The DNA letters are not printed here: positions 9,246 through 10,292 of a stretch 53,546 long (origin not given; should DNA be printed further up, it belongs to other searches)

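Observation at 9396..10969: Overlapping two-gene module: SocA/Panacea-like-DUF488 fusion plus an uncharacterised 248-aa protein, a candidate undescribed defence or toxin-antitoxin system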

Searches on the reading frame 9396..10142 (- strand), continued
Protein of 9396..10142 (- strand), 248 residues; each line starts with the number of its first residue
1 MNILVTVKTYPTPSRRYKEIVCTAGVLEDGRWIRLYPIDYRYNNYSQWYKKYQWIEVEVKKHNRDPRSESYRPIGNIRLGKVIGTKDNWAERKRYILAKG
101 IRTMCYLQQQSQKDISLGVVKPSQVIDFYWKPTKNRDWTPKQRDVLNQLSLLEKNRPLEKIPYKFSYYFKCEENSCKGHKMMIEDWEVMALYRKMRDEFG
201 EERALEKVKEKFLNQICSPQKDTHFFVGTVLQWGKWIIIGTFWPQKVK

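Call 87: find_encoding_contigs(protein=P0002, flank=5000, max_places=2)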
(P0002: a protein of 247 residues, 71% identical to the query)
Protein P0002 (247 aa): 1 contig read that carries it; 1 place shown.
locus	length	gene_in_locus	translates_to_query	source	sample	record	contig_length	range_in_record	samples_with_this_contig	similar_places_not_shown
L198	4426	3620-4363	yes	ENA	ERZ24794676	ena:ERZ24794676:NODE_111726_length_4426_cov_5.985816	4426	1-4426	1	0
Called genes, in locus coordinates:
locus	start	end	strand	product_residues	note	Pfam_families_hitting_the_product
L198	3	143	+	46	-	?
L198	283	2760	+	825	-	PF01555:N6_N4_Mtase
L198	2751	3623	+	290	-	PF04343:DUF488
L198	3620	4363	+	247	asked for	-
